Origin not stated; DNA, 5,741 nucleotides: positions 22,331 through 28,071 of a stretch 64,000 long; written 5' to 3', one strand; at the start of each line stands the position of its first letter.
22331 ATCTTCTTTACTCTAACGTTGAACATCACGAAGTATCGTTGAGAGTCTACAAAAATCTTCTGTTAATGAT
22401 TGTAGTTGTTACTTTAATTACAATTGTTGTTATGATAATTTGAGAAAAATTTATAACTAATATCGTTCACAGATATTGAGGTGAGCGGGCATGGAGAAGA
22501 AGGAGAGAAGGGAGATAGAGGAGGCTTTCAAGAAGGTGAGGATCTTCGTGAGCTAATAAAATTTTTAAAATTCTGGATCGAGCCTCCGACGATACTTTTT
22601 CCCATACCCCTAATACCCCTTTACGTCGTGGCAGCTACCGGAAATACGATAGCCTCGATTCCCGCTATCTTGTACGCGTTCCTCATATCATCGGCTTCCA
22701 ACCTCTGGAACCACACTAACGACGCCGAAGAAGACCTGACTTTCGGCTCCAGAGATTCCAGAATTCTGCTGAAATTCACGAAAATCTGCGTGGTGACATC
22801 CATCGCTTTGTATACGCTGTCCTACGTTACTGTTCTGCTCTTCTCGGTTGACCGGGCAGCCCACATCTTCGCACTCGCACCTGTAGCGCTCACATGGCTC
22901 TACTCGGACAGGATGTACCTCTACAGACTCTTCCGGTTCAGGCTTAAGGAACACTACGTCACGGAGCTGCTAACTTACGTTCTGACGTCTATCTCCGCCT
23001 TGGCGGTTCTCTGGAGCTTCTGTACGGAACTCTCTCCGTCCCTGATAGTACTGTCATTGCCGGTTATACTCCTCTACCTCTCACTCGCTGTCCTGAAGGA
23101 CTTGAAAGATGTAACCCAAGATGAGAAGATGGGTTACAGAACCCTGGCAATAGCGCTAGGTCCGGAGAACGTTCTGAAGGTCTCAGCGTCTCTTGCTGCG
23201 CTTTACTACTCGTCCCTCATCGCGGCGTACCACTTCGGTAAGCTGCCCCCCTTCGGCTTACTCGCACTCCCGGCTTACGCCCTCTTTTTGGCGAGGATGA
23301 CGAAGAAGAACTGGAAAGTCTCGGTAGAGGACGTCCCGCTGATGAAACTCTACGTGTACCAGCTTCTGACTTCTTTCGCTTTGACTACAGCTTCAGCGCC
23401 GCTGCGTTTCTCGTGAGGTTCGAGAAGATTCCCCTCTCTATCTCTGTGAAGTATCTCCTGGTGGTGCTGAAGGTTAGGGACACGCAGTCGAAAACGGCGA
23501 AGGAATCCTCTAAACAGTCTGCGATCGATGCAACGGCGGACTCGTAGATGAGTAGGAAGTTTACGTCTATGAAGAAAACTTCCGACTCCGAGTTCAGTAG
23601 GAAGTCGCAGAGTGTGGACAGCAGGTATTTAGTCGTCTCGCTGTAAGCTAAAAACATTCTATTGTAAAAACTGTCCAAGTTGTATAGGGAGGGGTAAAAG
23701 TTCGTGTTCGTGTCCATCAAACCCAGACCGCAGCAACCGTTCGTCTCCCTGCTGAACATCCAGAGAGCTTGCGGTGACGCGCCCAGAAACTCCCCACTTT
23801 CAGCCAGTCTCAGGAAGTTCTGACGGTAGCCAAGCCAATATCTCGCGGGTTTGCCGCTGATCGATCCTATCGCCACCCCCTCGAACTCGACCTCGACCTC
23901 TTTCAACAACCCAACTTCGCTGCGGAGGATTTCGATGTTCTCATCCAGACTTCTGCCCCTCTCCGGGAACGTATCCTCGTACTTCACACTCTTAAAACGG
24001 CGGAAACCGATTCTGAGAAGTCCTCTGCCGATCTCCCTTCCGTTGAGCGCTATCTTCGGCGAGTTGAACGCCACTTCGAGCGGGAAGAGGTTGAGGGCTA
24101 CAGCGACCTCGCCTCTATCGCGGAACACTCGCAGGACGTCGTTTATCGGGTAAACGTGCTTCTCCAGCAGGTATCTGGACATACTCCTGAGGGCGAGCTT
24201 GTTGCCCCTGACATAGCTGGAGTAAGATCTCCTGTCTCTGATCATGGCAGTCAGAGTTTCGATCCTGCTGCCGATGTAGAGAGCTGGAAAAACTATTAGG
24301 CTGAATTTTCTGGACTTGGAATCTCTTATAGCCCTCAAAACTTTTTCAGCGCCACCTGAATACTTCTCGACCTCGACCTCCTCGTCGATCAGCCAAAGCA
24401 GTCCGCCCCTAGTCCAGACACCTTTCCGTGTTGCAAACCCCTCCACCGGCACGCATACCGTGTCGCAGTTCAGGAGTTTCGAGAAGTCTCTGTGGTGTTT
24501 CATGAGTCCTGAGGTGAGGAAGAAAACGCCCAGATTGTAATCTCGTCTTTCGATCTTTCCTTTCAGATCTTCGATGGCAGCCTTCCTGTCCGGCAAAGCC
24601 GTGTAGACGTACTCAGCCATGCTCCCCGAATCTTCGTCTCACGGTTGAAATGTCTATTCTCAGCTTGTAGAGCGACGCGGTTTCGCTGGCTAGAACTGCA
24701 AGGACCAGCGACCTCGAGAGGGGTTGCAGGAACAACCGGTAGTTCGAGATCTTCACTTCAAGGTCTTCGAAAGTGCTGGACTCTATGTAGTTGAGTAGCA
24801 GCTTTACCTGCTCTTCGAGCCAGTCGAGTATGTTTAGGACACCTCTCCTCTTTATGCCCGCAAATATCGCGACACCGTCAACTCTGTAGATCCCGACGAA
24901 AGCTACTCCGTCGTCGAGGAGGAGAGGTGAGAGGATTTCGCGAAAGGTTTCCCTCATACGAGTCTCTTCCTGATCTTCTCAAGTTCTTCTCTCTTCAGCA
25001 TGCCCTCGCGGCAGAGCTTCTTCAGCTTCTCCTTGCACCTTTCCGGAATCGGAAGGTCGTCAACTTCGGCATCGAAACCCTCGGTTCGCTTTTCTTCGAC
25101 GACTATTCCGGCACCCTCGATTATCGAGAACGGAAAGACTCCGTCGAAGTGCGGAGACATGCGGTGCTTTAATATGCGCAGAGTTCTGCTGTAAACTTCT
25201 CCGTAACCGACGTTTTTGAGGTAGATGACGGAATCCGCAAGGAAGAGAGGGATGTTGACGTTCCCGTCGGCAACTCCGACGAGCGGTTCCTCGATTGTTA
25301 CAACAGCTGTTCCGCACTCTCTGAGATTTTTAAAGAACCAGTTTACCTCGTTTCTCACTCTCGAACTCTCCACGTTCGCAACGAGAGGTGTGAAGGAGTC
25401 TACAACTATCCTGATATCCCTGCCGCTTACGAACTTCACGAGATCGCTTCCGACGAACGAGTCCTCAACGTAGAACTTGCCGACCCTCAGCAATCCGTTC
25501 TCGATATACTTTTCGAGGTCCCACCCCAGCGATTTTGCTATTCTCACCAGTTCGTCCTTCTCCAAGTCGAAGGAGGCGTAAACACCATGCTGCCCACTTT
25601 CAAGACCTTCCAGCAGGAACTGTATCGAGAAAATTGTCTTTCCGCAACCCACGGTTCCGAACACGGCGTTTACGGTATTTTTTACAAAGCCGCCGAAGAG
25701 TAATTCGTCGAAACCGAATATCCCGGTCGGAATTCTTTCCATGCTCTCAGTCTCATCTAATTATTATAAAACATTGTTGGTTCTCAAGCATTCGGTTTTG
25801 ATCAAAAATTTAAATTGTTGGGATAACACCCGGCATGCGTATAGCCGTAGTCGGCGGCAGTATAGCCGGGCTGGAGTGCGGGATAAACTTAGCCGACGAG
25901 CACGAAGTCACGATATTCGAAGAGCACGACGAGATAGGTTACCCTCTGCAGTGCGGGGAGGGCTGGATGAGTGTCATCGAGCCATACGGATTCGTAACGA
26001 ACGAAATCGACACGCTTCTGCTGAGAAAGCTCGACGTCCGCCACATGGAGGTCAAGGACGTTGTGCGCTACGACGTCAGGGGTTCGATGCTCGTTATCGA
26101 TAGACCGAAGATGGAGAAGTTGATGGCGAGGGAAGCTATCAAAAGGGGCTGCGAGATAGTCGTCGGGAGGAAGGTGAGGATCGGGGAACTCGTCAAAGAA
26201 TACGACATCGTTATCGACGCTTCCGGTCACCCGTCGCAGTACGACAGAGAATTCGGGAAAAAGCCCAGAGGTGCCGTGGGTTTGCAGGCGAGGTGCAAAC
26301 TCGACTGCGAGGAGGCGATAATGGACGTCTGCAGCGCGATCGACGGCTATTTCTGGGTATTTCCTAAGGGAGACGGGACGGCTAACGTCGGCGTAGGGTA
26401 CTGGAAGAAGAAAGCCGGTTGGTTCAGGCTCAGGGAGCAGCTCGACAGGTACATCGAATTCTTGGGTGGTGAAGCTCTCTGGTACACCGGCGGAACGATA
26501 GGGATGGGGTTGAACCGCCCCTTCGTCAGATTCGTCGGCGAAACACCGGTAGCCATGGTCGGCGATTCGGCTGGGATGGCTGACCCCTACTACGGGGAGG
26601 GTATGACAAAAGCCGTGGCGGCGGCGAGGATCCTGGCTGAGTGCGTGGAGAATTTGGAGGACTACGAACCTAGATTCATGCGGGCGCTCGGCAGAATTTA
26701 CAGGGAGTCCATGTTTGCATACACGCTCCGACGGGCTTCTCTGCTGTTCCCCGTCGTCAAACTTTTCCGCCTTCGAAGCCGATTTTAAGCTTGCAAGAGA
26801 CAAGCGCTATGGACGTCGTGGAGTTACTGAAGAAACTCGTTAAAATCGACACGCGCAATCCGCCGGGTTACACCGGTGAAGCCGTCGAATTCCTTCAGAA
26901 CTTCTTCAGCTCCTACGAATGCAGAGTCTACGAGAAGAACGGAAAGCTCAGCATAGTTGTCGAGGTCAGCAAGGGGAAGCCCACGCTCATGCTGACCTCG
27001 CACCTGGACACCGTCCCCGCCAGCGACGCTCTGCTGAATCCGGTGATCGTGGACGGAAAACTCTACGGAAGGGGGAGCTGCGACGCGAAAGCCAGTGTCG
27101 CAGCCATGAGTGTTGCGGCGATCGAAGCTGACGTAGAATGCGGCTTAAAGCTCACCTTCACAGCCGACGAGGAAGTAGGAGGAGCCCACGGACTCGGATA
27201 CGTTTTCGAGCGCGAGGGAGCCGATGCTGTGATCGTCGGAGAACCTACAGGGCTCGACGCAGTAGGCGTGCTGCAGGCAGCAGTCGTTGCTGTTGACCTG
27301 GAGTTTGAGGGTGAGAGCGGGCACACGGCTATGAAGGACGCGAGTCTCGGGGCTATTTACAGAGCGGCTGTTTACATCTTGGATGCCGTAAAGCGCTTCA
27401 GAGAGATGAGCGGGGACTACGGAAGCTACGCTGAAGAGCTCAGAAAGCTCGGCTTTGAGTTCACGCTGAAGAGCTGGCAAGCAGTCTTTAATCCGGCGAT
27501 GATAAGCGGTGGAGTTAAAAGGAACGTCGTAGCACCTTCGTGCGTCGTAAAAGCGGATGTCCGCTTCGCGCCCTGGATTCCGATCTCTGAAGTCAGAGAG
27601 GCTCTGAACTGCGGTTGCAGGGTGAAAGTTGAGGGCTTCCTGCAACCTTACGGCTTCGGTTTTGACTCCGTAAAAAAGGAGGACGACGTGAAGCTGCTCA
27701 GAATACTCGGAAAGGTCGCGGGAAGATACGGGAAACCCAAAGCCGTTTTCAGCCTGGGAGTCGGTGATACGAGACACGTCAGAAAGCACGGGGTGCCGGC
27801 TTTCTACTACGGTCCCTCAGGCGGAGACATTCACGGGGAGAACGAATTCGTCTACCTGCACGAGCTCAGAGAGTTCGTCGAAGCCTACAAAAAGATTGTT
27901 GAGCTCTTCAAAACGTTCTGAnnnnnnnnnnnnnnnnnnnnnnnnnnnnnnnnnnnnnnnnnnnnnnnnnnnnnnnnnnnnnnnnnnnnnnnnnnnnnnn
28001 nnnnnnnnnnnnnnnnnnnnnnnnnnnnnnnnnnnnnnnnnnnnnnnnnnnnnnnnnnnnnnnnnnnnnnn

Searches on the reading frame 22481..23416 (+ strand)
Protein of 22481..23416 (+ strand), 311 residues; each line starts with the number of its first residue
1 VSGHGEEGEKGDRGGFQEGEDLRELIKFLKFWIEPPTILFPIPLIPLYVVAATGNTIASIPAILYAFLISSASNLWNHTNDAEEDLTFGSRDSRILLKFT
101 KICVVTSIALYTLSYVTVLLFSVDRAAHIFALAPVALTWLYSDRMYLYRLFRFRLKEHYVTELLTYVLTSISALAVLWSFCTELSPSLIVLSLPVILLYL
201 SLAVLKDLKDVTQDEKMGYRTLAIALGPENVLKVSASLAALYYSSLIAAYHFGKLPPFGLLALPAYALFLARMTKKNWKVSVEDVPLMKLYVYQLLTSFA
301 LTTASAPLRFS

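Call 73: search_protein_families(library=pfam, proteins=[window:22481-23416:+], max_evalue=0.0001)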
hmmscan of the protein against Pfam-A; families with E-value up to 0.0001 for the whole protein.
window:22481-23416:+ (311 aa): 1 family
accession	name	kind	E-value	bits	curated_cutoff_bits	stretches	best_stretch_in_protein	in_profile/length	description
PF01040.23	UbiA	-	1.9e-17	63.9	34.2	1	45-276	6-231/250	UbiA prenyltransferase family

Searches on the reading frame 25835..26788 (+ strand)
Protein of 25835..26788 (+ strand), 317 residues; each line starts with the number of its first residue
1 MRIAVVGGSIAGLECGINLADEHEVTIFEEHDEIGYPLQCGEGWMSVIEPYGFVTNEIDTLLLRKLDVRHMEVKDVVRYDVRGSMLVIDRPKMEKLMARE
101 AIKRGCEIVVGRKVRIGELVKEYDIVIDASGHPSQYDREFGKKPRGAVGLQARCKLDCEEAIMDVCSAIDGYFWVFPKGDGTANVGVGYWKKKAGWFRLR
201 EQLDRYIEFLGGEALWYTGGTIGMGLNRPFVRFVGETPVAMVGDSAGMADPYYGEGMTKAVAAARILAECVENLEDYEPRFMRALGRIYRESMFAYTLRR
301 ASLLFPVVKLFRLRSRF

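Call 73: search_protein_families(library=pfam, proteins=[window:25835-26788:+], max_evalue=0.0001)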
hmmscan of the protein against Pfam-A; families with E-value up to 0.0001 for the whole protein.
window:25835-26788:+ (317 aa): 2 families
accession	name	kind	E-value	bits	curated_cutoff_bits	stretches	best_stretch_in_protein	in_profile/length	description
PF22578.2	GGR_cat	-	1.5e-08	34.8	27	1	168-208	29-69/88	Geranylgeranyl reductase catalytic domain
PF01266.30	DAO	-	5.7e-06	26.5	27.9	0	88-269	146-352/353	FAD dependent oxidoreductase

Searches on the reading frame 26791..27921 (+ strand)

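Call 73: search_protein_families(library=pfam, proteins=[window:26791-27921:+], max_evalue=0.0001)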
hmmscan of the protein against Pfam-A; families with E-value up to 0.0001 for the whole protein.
window:26791-27921:+ (376 aa): 2 families
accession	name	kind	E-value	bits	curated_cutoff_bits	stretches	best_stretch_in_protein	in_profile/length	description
PF01546.33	Peptidase_M20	-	9.1e-25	88.2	24.6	1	67-371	1-205/206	Peptidase family M20/M25/M40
PF07687.19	M20_dimer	-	2.7e-08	34.2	21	1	167-269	8-92/107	Peptidase dimerisation domain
